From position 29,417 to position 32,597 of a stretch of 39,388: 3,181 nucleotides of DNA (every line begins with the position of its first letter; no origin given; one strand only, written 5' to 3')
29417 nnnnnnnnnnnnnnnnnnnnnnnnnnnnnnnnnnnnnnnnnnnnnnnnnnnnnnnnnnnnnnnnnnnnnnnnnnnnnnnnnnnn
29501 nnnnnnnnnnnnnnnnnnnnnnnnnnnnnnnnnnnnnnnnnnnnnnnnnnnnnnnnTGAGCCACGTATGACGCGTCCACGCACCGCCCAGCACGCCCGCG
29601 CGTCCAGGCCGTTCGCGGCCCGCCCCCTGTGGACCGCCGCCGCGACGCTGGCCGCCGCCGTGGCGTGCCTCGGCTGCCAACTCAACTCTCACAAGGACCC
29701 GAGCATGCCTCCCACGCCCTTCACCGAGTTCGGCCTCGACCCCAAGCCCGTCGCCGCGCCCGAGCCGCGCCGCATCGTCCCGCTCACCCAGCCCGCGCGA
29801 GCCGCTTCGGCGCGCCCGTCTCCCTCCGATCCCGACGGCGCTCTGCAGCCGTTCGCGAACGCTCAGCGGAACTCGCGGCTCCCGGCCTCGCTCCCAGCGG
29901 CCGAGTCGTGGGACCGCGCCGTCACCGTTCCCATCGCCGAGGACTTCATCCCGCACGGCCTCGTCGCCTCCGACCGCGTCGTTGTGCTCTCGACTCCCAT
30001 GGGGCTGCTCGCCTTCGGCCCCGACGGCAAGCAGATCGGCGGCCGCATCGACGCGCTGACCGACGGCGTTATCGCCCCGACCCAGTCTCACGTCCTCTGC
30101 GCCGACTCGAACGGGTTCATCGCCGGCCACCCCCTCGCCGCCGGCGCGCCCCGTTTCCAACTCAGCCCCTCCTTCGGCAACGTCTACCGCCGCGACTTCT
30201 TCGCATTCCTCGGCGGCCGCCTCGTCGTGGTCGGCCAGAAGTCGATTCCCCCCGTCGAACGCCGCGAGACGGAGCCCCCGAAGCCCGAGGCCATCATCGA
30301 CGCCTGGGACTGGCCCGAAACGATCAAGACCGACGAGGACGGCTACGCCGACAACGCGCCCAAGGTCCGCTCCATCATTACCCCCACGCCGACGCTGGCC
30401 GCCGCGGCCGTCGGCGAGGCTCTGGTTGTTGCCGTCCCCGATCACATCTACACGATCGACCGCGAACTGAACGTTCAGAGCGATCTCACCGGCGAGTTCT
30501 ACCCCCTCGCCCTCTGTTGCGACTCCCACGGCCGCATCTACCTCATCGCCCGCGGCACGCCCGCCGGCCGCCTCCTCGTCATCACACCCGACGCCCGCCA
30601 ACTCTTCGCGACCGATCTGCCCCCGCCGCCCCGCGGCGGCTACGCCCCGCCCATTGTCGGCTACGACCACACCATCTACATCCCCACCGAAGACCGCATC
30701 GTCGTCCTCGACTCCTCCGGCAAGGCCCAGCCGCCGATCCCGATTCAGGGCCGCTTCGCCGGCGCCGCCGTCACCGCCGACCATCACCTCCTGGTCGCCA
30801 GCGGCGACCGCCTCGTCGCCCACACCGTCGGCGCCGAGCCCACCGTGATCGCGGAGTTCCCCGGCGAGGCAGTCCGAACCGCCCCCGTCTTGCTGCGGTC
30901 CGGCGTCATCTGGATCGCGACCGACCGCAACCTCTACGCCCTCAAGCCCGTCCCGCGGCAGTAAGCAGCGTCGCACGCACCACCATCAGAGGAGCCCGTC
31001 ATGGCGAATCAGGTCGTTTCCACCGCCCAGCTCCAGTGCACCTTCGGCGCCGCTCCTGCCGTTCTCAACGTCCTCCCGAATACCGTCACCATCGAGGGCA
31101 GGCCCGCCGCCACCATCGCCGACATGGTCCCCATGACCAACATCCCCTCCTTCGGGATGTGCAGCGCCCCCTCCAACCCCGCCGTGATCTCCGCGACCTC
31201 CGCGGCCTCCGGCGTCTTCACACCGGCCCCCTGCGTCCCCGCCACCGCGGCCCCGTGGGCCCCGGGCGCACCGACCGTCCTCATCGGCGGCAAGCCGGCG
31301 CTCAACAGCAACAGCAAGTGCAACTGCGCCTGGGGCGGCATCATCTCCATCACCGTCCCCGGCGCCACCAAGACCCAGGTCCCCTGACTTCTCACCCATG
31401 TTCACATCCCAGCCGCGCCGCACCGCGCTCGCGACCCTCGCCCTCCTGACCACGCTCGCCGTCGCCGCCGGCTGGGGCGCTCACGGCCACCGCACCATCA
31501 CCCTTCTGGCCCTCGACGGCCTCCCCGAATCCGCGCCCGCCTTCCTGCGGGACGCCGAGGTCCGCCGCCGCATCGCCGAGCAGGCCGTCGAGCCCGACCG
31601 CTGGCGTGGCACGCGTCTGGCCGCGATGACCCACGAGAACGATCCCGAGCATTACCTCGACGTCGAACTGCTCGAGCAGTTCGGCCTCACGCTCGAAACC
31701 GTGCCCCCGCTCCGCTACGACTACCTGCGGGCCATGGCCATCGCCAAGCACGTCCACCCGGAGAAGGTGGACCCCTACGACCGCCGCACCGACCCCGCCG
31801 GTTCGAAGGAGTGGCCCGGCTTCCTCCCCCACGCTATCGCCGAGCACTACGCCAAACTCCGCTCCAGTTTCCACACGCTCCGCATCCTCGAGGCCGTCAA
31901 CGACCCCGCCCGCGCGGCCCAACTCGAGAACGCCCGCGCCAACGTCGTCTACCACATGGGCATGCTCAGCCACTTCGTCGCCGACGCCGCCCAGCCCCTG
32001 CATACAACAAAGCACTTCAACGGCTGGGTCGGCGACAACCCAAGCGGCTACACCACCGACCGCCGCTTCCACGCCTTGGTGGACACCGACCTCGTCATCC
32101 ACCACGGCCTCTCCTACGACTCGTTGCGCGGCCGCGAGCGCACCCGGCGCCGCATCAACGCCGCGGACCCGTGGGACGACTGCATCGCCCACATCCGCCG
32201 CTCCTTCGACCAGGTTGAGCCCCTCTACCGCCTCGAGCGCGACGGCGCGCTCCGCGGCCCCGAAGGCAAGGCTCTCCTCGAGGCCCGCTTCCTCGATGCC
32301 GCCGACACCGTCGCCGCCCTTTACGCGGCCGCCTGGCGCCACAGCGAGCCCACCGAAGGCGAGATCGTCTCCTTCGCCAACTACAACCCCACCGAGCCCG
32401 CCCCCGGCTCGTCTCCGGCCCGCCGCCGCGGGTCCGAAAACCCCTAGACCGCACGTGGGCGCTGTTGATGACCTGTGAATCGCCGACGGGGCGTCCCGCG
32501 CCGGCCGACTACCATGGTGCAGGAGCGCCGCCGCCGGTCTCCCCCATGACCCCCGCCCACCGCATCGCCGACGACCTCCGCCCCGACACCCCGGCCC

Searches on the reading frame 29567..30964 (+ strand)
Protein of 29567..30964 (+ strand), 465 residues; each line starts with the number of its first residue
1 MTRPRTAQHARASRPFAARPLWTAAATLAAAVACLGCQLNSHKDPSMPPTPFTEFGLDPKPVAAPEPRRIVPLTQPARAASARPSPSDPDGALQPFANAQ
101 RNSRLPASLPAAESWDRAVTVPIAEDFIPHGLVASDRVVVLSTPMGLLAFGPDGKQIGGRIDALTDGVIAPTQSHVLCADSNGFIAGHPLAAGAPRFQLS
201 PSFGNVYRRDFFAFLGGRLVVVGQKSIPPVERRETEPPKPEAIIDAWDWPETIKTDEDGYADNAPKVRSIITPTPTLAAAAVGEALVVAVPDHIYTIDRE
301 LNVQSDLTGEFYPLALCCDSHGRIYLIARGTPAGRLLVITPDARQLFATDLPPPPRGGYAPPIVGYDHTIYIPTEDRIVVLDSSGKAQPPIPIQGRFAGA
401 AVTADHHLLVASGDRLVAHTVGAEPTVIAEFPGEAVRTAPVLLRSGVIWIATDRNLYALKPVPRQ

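Call 5: search_protein_families(library=pfam, proteins=[window:29567-30964:+], max_evalue=0.01)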
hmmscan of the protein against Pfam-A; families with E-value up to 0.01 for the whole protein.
window:29567-30964:+ (465 aa): 0 families

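Call 10: search_protein_families(library=ncbifam, proteins=[window:29567-30964:+], max_evalue=0.01)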
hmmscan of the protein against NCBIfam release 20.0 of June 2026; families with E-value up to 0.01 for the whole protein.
window:29567-30964:+ (465 aa): 0 families

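Call 50: search_protein_families(library=pfam, proteins=[window:29567-30961:+], max_evalue=5)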
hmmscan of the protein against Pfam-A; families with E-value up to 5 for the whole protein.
window:29567-30961:+ (465 aa): 1 family
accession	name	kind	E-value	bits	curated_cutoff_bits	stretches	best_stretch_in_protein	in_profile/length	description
PF07494.17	Reg_prop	-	0.035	14.8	20.4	0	312-326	7-20/24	Two component regulator propeller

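Call 76: find_homologous_proteins(query=A8, max_evalue=0.001)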
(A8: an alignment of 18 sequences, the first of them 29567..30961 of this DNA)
Query A8 (18 sequences) (465 aa, profile of the alignment): 4 proteins with E <= 0.001 among 8000 candidates.
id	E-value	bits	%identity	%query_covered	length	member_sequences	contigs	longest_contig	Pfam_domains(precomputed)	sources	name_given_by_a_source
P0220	1.4e-128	447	100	100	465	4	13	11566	-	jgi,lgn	jgi:hypothetical protein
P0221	2.1e-103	364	26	35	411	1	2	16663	-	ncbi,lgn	-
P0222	1.8e-89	318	47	89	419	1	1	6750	-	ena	-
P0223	3.4e-8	51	46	5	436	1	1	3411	PF13360.14,PF13570.14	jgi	jgi:outer membrane protein assembly factor BamB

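Call 89: predict_structure(alignment_id=A9)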
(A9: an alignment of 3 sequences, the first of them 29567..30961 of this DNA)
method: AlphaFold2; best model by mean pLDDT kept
length: 465 residues; sequences in the alignment: 3
mean_pLDDT: 70.5   pTM: 0.72
mean pLDDT of the five models: 70.5, 69.6, 68.3, 58.9, 54.7
residues with pLDDT >= 90: 79; 70-90: 233; 50-70: 38; < 50: 115
segments of 3 or more residues with pLDDT < 50: 1-102, 204-206, 228-237
pLDDT, mean of each block of 10 residues (from residue 1): 37 31 29 25 28 41 36 30 33 31 71 90 84 87 85 86 78 83 78 81 51 79 60 49 79 82 69 70 81 83 79 85 86 81 82 77 88 88 92 88 91 93 90 91 90 94 77
secondary structure, 60 per line:
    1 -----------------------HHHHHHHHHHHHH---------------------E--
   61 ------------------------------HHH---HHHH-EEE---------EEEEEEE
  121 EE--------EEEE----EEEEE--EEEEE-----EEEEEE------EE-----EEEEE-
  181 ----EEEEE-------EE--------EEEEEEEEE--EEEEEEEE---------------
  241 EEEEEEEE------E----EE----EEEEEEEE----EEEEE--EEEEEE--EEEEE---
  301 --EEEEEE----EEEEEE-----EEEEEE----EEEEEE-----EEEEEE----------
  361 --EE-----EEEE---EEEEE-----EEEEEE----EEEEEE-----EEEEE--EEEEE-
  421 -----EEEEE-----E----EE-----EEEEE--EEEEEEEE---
elements in order: H24-36 H97-100 E102-104 E114-122 E131-134 E139-143 E146-150 E156-161 E175-179 E185-189 E207-215 E218-225 E241-248 E266-273 E278-282 E285-290 E293-297 E303-308 E313-318 E324-329 E334-339 E345-350 E370-373 E377-381 E387-392 E397-402 E408-412 E415-419 E426-430 E448-452 E455-462

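Call 91: fold_search(model_id=the predicted structure, library=pdb)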
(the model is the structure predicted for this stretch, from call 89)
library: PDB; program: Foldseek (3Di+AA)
matches with E <= 10: 1226; with E <= 0.001: 730
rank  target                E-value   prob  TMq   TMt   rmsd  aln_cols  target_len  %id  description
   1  6tjh_A                2.5e-12  1.00  0.43  0.53   9.8       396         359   18  Crystal structure of the computationally designed Cake9 protein (released 2020-05-06)
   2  7evf                  9.4e-12  1.00  0.49  0.59   6.0       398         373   14  Plant growth-promoting factor YxaL mutant from Bacillus velezensis - T175W/S213G/W215A (released 2022-01-12)
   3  7dxn_B                1.1e-11  1.00  0.44  0.54   8.0       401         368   15  Plant growth-promoting factor YxaL from Bacillus velezensis (released 2022-01-19)
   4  7dxn_A                1.3e-11  1.00  0.50  0.61   5.7       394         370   14  Plant growth-promoting factor YxaL from Bacillus velezensis (released 2022-01-19)
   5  7eq5_B                1.7e-11  1.00  0.47  0.57   7.0       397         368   15  Plant growth-promoting factor YxaL mutant from Bacillus velezensis - T175W/W215G (released 2022-01-12)
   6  7eq5_A                8.3e-11  1.00  0.48  0.58   9.3       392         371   14  Plant growth-promoting factor YxaL mutant from Bacillus velezensis - T175W/W215G (released 2022-01-12)
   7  9cnw_B                7.3e-10  1.00  0.50  0.65   6.3       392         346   15  CryoEM structure of the APO-BAM complex in DDM detergent (released 2024-12-25)
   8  3mks_D                1.5e-09  1.00  0.51  0.53   8.4       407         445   10  Crystal Structure of yeast Cdc4/Skp1 in complex with an allosteric inhibitor SCF-I2 (released 2010-07-21)
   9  3hxj_A                2.1e-09  1.00  0.34  0.49  15.0       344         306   14  Crystal Structure of Pyrrolo-quinoline quinone (PQQ_DH) from Methanococcus maripaludis, Northeast Structural Genomics  (released 2009-08-25)
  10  3hxj_C                3.6e-09  1.00  0.32  0.50  14.9       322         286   14  Crystal Structure of Pyrrolo-quinoline quinone (PQQ_DH) from Methanococcus maripaludis, Northeast Structural Genomics  (released 2009-08-25)
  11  3hxj_B                4.4e-09  1.00  0.33  0.50  15.0       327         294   14  Crystal Structure of Pyrrolo-quinoline quinone (PQQ_DH) from Methanococcus maripaludis, Northeast Structural Genomics  (released 2009-08-25)
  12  9hg9_B                4.6e-09  1.00  0.39  0.48   8.2       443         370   13  BAM-SurA-darobactin complex in the swing-in state (released 2025-04-16)
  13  7tt2_B                5.4e-09  1.00  0.51  0.65   6.4       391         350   14  BamABCDE bound to substrate EspP class 3 (released 2022-03-30)
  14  7ax2                  6.2e-09  1.00  0.47  0.67   6.6       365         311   15  Crystal structure of the computationally designed Scone-E protein co-crystallized with STA, form b (released 2021-01-13)
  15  3hxj_D                6.5e-09  1.00  0.33  0.48  15.1       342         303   15  Crystal Structure of Pyrrolo-quinoline quinone (PQQ_DH) from Methanococcus maripaludis, Northeast Structural Genomics  (released 2009-08-25)
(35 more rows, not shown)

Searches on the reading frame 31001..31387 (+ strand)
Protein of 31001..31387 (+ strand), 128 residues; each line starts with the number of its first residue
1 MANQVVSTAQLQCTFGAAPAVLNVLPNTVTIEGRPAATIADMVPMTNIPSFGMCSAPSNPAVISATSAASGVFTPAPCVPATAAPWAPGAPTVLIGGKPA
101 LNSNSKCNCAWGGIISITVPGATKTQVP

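Call 5: search_protein_families(library=pfam, proteins=[window:31001-31387:+], max_evalue=0.01)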
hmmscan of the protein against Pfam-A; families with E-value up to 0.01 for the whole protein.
window:31001-31387:+ (128 aa): 2 families
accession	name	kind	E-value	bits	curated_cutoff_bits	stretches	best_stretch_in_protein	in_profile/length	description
PF14107.11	DUF4280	-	1.8e-32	112.6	26.3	1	5-121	1-108/109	Domain of unknown function (DUF4280)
PF05488.18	PAAR_motif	-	6.5e-07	29.9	27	1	27-109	16-64/70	PAAR motif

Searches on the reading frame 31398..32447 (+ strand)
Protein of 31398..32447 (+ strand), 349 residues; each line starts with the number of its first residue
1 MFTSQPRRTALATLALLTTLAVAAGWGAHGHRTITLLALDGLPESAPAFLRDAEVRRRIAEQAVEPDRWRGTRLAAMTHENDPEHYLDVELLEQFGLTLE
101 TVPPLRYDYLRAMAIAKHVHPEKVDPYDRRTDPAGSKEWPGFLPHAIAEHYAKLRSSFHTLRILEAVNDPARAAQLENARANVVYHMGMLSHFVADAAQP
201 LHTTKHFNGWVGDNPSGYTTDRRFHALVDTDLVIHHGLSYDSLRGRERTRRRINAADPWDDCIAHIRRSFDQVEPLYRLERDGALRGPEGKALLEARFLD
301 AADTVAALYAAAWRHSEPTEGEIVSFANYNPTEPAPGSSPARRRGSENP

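Call 5: search_protein_families(library=pfam, proteins=[window:31398-32447:+], max_evalue=0.01)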
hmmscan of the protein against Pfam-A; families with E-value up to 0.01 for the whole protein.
window:31398-32447:+ (349 aa): 1 family
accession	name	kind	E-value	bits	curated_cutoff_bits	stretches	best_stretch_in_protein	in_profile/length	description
PF02265.22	S1-P1_nuclease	-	2.5e-08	34.5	29.5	1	175-235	98-161/258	S1/P1 Nuclease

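Call 10: search_protein_families(library=ncbifam, proteins=[window:31398-32447:+], max_evalue=0.01)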
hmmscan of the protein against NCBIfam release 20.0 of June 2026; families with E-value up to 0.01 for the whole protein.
window:31398-32447:+ (349 aa): 0 families
